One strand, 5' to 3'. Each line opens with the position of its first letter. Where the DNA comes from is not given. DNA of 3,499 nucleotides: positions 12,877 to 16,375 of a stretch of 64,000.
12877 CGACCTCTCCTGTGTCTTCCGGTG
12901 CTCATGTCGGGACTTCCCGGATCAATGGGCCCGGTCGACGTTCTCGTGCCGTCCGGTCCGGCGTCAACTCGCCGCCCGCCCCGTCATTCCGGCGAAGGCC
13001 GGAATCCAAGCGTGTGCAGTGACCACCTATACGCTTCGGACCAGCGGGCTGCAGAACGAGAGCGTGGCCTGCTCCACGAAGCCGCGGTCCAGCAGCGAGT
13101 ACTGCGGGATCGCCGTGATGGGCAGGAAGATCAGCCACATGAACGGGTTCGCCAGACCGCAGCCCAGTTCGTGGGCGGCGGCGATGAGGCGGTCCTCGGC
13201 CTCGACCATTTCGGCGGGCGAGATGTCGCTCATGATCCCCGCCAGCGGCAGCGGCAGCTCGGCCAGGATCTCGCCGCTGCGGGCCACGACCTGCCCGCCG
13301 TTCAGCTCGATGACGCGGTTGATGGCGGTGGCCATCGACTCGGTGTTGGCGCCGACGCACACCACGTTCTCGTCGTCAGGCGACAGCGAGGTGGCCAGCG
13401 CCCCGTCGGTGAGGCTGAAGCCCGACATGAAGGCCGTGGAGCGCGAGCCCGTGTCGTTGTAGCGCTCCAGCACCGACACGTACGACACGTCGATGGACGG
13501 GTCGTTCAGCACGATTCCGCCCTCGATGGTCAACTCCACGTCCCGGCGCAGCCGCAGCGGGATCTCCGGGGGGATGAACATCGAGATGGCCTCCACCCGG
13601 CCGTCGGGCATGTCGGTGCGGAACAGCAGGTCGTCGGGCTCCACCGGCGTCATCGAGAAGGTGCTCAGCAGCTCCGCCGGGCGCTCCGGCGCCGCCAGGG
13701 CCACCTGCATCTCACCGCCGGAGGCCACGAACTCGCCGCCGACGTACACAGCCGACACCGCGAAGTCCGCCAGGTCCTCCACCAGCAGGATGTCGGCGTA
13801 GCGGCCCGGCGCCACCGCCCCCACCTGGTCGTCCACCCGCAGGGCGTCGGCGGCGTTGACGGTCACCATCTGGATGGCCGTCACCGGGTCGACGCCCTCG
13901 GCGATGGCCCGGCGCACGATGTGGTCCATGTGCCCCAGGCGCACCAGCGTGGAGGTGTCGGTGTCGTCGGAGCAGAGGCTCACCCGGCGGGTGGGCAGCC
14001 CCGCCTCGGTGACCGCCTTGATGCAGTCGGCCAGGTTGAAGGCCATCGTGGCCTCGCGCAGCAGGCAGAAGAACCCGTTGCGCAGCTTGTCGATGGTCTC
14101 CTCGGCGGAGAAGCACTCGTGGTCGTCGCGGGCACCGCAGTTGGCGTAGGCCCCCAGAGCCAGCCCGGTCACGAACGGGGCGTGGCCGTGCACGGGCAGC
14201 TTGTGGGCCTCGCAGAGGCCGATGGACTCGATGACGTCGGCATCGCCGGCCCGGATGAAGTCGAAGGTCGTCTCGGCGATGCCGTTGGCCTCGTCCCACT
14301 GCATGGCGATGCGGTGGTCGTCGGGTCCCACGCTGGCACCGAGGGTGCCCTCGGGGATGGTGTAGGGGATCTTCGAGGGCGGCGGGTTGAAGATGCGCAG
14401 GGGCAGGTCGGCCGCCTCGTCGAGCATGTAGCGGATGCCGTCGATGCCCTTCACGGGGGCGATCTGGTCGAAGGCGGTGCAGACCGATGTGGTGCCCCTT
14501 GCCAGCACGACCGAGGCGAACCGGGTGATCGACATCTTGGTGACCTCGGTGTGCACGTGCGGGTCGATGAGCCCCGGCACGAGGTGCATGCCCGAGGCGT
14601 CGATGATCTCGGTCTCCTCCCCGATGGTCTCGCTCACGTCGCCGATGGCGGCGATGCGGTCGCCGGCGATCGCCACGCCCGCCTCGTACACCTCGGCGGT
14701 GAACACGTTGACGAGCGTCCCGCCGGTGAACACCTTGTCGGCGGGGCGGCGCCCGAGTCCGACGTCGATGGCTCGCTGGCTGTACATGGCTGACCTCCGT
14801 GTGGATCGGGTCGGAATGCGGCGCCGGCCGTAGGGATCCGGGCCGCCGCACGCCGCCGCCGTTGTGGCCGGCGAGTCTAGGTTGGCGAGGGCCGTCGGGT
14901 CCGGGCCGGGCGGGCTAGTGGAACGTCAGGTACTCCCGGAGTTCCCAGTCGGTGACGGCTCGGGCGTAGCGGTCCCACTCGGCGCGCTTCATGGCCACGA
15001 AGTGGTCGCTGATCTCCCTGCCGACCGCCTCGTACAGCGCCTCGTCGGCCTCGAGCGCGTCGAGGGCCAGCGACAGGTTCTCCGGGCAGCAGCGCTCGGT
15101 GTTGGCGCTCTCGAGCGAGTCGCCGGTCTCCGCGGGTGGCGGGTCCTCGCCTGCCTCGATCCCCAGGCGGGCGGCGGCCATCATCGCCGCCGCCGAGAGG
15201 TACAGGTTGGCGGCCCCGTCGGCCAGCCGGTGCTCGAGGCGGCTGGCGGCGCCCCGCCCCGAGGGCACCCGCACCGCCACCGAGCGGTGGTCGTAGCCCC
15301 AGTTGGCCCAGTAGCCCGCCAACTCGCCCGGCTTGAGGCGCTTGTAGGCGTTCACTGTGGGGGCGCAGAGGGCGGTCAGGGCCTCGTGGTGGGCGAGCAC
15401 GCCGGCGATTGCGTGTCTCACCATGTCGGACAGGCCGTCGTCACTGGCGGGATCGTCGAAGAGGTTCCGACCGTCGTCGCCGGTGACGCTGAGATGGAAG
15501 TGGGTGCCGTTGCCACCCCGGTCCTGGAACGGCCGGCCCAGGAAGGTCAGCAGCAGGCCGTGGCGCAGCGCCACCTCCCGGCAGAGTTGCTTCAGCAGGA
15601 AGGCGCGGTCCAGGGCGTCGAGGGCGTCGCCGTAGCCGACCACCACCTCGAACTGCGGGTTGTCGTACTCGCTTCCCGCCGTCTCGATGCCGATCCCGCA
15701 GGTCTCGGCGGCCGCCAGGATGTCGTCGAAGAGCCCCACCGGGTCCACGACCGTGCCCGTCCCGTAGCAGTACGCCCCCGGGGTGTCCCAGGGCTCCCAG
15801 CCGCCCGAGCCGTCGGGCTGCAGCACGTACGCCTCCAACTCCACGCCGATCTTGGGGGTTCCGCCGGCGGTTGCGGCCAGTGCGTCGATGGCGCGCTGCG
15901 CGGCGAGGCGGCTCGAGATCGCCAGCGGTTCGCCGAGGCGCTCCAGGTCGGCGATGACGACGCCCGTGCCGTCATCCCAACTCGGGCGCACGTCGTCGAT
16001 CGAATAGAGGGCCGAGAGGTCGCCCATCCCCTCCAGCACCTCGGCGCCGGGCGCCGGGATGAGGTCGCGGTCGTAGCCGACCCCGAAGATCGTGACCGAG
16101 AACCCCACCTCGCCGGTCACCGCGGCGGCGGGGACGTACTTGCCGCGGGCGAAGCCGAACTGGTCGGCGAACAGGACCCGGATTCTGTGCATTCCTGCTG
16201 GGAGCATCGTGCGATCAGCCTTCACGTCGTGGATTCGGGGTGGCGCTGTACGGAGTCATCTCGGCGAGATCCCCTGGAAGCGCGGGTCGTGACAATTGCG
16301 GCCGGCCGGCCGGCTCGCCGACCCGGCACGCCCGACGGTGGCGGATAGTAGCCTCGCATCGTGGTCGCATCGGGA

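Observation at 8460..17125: A homologous ~150-175-aa Ala/Gln/Glu helical module sits between the lipobox Cys and the binding domain in three solute-binding proteins of two unrelated folds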

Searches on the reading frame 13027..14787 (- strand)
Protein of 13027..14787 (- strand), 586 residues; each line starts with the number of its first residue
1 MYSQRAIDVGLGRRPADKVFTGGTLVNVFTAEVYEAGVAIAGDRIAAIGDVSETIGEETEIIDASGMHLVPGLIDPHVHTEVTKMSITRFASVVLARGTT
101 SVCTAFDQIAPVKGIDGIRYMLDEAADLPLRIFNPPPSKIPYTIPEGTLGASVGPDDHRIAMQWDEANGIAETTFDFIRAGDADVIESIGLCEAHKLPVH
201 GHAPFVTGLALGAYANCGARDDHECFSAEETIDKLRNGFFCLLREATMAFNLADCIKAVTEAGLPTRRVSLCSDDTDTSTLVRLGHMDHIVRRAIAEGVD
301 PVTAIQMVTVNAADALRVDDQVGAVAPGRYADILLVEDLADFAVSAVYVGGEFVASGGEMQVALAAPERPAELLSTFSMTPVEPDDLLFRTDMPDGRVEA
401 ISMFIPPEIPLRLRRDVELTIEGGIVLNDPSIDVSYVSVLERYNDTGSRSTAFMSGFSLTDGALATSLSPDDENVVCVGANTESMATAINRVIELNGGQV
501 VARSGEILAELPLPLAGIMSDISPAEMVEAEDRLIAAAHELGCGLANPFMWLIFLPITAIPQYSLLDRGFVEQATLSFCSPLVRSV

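Call 72: search_protein_families(library=pfam, proteins=[window:13027-14787:-], max_evalue=0.00001)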
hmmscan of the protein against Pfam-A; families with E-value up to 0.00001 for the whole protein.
window:13027-14787:- (586 aa): 3 families
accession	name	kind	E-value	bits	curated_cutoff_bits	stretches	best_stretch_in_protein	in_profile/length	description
PF13382.11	Adenine_deam_C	-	1.1e-48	165.3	27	1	414-572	6-164/169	Adenine deaminase C-terminal domain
PF01979.26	Amidohydro_1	-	1.3e-19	71.1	25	1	69-354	2-345/345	Amidohydrolase family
PF07969.17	Amidohydro_3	-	5.2e-10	39.8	29.7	0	291-354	399-471/472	Amidohydrolase family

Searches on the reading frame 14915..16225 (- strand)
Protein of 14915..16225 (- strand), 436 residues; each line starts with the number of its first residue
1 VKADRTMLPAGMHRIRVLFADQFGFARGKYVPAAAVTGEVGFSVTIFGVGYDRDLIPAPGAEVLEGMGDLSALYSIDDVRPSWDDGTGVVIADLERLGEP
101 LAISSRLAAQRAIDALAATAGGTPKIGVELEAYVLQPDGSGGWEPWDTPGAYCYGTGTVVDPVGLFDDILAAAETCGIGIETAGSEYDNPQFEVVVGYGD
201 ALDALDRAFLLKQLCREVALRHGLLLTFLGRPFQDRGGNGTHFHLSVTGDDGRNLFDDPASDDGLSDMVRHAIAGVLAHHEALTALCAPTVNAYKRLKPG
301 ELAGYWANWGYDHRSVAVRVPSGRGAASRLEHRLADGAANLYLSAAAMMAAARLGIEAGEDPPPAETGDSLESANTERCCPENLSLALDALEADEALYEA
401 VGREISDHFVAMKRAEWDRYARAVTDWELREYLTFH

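Call 72: search_protein_families(library=pfam, proteins=[window:14915-16225:-], max_evalue=0.00001)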
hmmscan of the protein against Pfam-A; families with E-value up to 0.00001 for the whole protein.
window:14915-16225:- (436 aa): 1 family
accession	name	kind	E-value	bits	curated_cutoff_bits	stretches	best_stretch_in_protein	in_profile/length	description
PF00120.29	Gln-synt_C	-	1.2e-83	281.4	24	1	105-432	4-344/344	Glutamine synthetase, catalytic domain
